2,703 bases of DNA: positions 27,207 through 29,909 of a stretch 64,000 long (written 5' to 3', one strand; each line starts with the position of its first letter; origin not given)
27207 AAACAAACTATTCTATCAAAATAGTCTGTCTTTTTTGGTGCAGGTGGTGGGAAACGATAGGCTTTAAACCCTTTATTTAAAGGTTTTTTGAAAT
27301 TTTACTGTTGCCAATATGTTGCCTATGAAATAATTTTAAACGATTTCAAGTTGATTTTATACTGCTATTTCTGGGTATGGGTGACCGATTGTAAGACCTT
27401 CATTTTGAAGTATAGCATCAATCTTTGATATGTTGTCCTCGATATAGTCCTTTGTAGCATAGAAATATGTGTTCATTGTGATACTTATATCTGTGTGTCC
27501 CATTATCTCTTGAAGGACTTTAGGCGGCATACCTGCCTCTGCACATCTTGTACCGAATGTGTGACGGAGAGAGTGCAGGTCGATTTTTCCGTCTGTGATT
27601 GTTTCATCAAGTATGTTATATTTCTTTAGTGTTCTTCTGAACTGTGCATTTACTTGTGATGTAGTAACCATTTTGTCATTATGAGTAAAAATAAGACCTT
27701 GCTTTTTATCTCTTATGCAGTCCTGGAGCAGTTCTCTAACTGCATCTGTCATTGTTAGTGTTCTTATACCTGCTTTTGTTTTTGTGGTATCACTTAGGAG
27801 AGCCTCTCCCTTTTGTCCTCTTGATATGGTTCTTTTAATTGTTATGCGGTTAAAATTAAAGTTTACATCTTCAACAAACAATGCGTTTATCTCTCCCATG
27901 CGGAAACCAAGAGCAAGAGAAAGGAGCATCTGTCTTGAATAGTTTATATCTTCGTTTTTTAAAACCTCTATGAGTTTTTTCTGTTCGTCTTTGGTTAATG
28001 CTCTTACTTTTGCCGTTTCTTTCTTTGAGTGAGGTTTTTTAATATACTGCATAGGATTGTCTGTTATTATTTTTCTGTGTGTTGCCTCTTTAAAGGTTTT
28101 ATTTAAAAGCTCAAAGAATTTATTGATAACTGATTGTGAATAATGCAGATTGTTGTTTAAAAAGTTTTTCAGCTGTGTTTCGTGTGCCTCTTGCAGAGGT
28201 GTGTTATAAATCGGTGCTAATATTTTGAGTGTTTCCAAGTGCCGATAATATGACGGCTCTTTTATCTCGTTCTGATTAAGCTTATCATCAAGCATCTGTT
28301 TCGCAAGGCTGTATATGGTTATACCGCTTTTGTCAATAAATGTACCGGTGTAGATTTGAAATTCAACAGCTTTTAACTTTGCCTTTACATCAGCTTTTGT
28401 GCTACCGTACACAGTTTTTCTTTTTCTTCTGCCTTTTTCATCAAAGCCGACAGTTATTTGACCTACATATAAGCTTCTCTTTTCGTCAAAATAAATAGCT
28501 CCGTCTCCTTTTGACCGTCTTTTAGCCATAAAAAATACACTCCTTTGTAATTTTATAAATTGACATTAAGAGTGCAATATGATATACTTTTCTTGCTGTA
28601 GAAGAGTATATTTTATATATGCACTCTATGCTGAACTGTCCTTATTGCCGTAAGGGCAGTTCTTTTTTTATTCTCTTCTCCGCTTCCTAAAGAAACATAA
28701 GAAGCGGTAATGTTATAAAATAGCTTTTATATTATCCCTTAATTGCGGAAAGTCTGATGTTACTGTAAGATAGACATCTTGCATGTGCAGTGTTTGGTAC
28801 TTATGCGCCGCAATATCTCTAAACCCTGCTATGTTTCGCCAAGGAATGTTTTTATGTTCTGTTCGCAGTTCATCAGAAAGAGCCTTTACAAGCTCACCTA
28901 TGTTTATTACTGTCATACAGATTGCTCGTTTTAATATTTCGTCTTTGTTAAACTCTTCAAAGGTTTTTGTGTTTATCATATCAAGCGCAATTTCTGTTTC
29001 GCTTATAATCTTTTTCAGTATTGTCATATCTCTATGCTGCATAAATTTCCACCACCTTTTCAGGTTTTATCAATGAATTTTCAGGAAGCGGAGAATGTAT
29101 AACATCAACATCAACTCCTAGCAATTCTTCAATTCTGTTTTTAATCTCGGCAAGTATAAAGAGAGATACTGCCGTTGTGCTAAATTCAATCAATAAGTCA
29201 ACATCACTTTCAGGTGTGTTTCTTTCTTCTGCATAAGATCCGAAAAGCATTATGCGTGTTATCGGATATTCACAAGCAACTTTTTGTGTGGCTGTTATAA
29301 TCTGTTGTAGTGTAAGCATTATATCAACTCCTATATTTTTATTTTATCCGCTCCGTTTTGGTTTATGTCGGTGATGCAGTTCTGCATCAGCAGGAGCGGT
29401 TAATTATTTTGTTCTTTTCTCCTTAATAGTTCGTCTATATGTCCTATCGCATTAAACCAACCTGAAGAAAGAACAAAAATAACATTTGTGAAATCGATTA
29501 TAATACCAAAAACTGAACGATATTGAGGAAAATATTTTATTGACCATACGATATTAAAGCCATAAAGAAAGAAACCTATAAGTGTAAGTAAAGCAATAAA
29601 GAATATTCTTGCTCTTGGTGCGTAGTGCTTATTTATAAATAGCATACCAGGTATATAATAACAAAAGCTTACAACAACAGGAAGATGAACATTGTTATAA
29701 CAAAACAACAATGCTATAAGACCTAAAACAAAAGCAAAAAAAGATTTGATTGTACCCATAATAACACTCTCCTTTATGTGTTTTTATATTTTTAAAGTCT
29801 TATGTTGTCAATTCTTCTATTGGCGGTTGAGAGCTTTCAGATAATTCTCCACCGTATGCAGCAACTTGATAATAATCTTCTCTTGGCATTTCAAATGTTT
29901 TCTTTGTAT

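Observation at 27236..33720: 6.5-kb integrative element at tRNA-Leu(CAA), bounded by 26-bp direct repeats of the tRNA 3' end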

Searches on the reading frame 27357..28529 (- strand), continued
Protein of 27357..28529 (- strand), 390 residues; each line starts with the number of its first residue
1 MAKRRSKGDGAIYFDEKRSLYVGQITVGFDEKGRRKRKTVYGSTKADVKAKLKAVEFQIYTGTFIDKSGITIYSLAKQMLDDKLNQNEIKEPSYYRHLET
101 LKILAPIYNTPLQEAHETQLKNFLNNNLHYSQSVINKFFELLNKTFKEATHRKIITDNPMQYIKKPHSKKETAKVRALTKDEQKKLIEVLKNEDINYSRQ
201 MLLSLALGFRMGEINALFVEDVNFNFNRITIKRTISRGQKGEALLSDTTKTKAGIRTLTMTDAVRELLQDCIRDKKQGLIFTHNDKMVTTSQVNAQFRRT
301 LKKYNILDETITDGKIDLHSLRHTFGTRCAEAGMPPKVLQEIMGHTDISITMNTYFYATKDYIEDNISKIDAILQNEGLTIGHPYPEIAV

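Call 47: find_encoding_contigs(protein=P0165, flank=10000, max_places=3)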
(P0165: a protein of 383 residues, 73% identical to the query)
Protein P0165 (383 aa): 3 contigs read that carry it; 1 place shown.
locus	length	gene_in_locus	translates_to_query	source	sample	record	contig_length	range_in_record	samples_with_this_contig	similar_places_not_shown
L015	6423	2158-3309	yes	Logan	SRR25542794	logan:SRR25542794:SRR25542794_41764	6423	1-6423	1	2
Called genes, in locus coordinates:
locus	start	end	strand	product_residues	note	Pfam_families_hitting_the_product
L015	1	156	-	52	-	?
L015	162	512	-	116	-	-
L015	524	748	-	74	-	PF05339:DUF739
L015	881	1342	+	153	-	PF01381:HTH_3, PF12844:HTH_19, PF13443:HTH_26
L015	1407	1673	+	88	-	PF13711:DUF4160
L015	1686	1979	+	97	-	PF10387:DUF2442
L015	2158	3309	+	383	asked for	PF00589:Phage_integrase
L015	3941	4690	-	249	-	PF23343:REP_ORF2-G2P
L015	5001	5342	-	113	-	PF08281:Sigma70_r4_2 (faint)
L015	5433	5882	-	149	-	PF06114:Peptidase_M78, PF10463:Peptidase_U49 (weak)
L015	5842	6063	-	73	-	PF12728:HTH_17 (weak)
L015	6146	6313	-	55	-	-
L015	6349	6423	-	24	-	?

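Call 72: search_protein_families(library=ncbifam, proteins=[window:27357-28529:-], max_evalue=0.01)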
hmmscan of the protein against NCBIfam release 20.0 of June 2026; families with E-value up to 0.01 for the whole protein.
window:27357-28529:- (390 aa): 13 families
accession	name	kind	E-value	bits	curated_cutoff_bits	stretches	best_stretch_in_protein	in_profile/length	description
NF040815.2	recomb_XerA_Arch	equivalog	3.1e-20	72.8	220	1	107-357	30-253/263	site-specific tyrosine recombinase/integron integrase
NF001399.0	PRK00283.1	subfamily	1.4e-17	63.9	279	1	79-357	17-282/300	tyrosine recombinase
TIGR02225.1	recomb_XerD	equivalog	4.3e-17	62.4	329.6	1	82-365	11-281/290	site-specific tyrosine recombinase XerD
TIGR02224.1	recomb_XerC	equivalog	1.7e-14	53.9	335.15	1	93-352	20-272/295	tyrosine recombinase XerC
TIGR02249.1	integrase_gron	subfamily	2.5e-11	43.5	265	2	292-352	241-295/315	integron integrase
NF040693.1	recomb_GmtY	equivalog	2.2e-07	30.5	340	1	285-359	362-433/441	gamma-mobile-trio recombinase GmtY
NF002331.0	PRK01287.1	subfamily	3.8e-07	29.4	371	1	128-351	93-306/365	site-specific tyrosine recombinase XerC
NF011946.0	PRK15417.1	equivalog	8.7e-07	28.4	435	1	296-353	256-311/337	integron integrase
NF003462.0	PRK05084.1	equivalog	5.7e-06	25.3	267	1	77-370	89-356/360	tyrosine recombinase XerS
NF007371.0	PRK09871.1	subfamily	9.9e-05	21.9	222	1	200-352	31-169/198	tyrosine-type DNA invertase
NF041502.1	integrase_1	equivalog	0.00015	20.7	350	1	275-373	277-371/484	site-specific integrase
NF007370.0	PRK09870.1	subfamily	0.00016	21.4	221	1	170-352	5-174/200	tyrosine-type DNA invertase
NF047926.1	integrase_GmtZ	equivalog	0.00016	19.8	600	1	310-373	422-485/784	gamma-mobile-trio integrase GmtZ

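Call 75: search_dna_similar(query=window:27357-28529:-, collection=plasmids, mode=protein, max_rows=20, max_evalue=1e-30)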
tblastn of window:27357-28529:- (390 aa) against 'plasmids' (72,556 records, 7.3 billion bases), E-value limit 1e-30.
No match.

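Call 76: search_dna_similar(query=window:27357-28529:-, collection=phages, mode=protein, max_rows=20, max_evalue=1e-30)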
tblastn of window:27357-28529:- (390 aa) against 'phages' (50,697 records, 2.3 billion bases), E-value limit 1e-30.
No match.

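Call 86: search_protein_families(library=pfam, proteins=[L015:5001-5342:-, L007:1436-1699:-], max_evalue=5)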
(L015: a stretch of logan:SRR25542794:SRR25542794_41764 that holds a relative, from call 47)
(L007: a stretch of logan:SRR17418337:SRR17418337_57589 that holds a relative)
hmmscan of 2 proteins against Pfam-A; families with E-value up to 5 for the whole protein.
L015:5001-5342:- (113 aa): 6 families
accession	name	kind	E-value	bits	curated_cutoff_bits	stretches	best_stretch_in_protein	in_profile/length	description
PF08281.18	Sigma70_r4_2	-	1.9e-05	24.7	25.7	1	46-96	4-53/54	Sigma-70, region 4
PF07374.17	DUF1492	-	8.1e-05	23.2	21.5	1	29-97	31-99/100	Protein of unknown function (DUF1492)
PF13384.12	HTH_23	-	0.00022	21.4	24.6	1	58-92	6-40/50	Homeodomain-like domain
PF07638.17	Sigma70_ECF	-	0.031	14.6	21.1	1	60-91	142-173/185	ECF sigma factor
PF08946.15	Osmo_CC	-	0.046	14.4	24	1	24-46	16-38/46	Osmosensory transporter coiled coil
PF04297.20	UPF0122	-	0.26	12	22.7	1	61-97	25-61/101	Putative helix-turn-helix protein, YlxM / p13 like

L007:1436-1699:- (88 aa): 0 families

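Call 87: search_protein_families(library=phrogs, proteins=[L015:5001-5342:-], max_evalue=1)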
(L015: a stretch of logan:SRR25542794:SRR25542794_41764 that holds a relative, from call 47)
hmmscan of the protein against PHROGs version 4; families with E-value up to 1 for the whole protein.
L015:5001-5342:- (113 aa): 12 families
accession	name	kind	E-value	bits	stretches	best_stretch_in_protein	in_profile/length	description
phrog_36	-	transcription regulation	9.9e-11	42.6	1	25-106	112-192/220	transcriptional regulator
phrog_1558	-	unknown function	6e-05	24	1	62-99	127-166/178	-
phrog_1740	-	transcription regulation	0.00013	21.6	1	37-98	153-213/567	RNA polymerase sigma factor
phrog_21810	-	unknown function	0.0023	19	1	5-97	21-114/125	-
phrog_248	-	transcription regulation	0.0031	18.6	1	28-91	65-127/161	transcriptional activator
phrog_11138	-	unknown function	0.0043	18.4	1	35-98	74-136/142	-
phrog_1103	-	unknown function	0.026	15.6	1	6-42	5-43/80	-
phrog_28736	-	unknown function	0.15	13.5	1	15-44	6-35/51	-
phrog_9217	-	transcription regulation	0.16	13.1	1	51-90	36-73/111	transcriptional regulator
phrog_13105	-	unknown function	0.16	12.5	1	74-103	24-53/239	-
phrog_79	-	transcription regulation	0.22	12.2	1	60-97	96-133/156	anti-termination protein Q-like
phrog_1884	-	unknown function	0.98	10.3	1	7-42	38-73/75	-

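Call 106: find_related_loci(query=A3, collection=viral_contigs, flank=10000)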
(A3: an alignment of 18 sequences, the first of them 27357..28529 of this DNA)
Query A3 (390 aa) in viral_contigs; peptide patterns used: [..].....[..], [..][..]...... (x = any residue, [..] = any of these).
107 stretches matched a pattern; 35 encode a relative of the query (tblastn E <= 1e-3); 35 distinct loci.
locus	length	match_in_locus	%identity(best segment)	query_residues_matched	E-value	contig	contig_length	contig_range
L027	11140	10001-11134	51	2-381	7e-120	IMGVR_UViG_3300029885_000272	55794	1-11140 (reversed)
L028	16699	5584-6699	49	8-381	3e-115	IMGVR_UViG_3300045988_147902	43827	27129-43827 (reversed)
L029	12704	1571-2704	49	2-381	4e-115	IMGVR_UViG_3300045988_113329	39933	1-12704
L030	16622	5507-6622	50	8-381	6e-115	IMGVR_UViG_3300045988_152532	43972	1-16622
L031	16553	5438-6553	49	8-381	8e-115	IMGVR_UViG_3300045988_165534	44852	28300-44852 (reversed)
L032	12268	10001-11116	50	8-381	4e-115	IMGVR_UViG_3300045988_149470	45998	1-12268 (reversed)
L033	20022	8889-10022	49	2-381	4e-115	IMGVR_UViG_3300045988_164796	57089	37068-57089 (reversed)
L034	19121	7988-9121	49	2-381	4e-115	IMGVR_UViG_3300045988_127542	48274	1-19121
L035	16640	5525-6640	50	8-381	4e-115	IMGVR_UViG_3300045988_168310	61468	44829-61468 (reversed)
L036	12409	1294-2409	49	8-381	2e-114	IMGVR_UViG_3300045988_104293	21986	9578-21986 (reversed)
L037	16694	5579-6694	49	8-381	2e-114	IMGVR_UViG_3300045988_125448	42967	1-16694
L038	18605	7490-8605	49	8-381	1e-114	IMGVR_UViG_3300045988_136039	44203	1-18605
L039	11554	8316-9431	49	8-381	2e-114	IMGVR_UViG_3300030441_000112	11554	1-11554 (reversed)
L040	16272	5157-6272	49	8-381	2e-114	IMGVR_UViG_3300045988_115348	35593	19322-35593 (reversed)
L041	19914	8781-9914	49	2-381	2e-114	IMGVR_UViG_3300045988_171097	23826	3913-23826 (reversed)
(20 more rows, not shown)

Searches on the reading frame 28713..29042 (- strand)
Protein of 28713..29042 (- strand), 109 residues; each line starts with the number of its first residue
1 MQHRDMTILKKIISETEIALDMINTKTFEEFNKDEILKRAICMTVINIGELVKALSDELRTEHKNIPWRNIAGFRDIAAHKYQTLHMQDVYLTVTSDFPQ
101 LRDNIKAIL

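Call 7: search_protein_families(library=pfam, proteins=[window:28713-29042:-], max_evalue=0.01)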
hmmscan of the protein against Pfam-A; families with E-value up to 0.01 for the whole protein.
window:28713-29042:- (109 aa): 1 family
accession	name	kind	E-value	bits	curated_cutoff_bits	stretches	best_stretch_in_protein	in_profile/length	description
PF01934.22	HepT-like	-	2.8e-20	72.6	23.5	1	15-108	4-120/120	Ribonuclease HepT-like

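Call 72: search_protein_families(library=ncbifam, proteins=[window:28713-29042:-], max_evalue=0.01)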
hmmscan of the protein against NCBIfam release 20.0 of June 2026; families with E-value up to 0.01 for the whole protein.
window:28713-29042:- (109 aa): 1 family
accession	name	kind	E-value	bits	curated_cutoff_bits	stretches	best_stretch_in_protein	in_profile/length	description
NF047751.1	HepT_toxin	equivalog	3.6e-07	30.1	60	1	64-102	80-118/120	type VII toxin-antitoxin system HepT family RNase toxin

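Call 73: search_protein_families(library=padloc, proteins=[window:28713-29042:-], max_evalue=0.01)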
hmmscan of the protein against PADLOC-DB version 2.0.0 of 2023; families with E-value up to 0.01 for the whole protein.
window:28713-29042:- (109 aa): 0 families

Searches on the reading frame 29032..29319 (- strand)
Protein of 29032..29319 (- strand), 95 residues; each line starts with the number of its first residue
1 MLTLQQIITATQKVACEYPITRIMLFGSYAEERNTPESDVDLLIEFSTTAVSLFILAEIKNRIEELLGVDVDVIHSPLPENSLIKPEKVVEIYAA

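Call 7: search_protein_families(library=pfam, proteins=[window:29032-29319:-], max_evalue=0.01)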
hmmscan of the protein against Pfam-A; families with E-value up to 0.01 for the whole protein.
window:29032-29319:- (95 aa): 3 families
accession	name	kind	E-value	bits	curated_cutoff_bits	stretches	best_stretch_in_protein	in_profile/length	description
PF01909.29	NTP_transf_2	-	3.7e-13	50.1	21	1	17-90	11-84/93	Nucleotidyltransferase domain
PF18765.7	Polbeta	-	3.8e-10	40.3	26.9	1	17-76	9-69/93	Polymerase beta, Nucleotidyltransferase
PF22600.2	MTPAP-like_central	-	0.00049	20.6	27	1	14-51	36-70/139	Poly(A) RNA polymerase, mitochondrial-like, central palm domain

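Call 72: search_protein_families(library=ncbifam, proteins=[window:29032-29319:-], max_evalue=0.01)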
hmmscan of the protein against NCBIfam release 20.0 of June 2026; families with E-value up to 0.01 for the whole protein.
window:29032-29319:- (95 aa): 2 families
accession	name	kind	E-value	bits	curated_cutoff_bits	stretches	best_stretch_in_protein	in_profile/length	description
NF047752.1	MntA_antitoxin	equivalog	2.7e-11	43.3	60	1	18-75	5-61/106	type VII toxin-antitoxin system MntA family adenylyltransferase antitoxin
NF051895.1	anti_phage_HalB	equivalog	0.0014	18.2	190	1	23-45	2-24/211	anti-phage Hailong system nucleotidyltransferase HalB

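Call 73: search_protein_families(library=padloc, proteins=[window:29032-29319:-], max_evalue=0.01)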
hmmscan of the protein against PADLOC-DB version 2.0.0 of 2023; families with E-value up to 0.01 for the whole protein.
window:29032-29319:- (95 aa): 8 families
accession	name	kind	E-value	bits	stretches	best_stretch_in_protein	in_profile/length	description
PDLC04906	PDC-S09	-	1.4e-17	61.9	1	5-76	9-80/98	-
PDLC04904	PDC-S09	-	2.1e-17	61.2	1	4-76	9-80/104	-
PDLC04902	PDC-S09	-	1.3e-15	55.5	1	8-76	9-77/97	-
PDLC04905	PDC-S09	-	3.9e-13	47.6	1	8-82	9-85/101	-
PDLC04907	PDC-S09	-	5e-07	27.8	1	7-50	14-57/114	-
PDLC04903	PDC-S09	-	2.1e-06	26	1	19-51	25-56/108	-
PDLC04368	PDC-M05A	-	0.00024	19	1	19-44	106-131/201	-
PDLC04901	PDC-S09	-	0.0004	19.1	1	22-73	23-73/126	-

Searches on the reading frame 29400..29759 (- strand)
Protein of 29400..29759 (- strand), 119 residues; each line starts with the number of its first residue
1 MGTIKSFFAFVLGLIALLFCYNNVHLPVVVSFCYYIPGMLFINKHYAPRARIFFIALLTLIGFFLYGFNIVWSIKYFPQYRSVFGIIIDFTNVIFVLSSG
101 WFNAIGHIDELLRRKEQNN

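Call 7: search_protein_families(library=pfam, proteins=[window:29400-29759:-], max_evalue=0.01)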
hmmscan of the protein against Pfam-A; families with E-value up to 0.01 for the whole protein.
window:29400-29759:- (119 aa): 0 families

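Call 8: search_protein_families(library=phrogs, proteins=[window:29400-29759:-], max_evalue=0.01)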
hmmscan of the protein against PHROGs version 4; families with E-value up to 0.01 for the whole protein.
window:29400-29759:- (119 aa): 0 families

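Call 72: search_protein_families(library=ncbifam, proteins=[window:29400-29759:-], max_evalue=0.01)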
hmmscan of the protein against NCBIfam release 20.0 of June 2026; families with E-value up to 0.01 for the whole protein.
window:29400-29759:- (119 aa): 0 families

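Call 73: search_protein_families(library=padloc, proteins=[window:29400-29759:-], max_evalue=0.01)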
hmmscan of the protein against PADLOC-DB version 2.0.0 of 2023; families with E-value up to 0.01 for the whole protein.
window:29400-29759:- (119 aa): 0 families
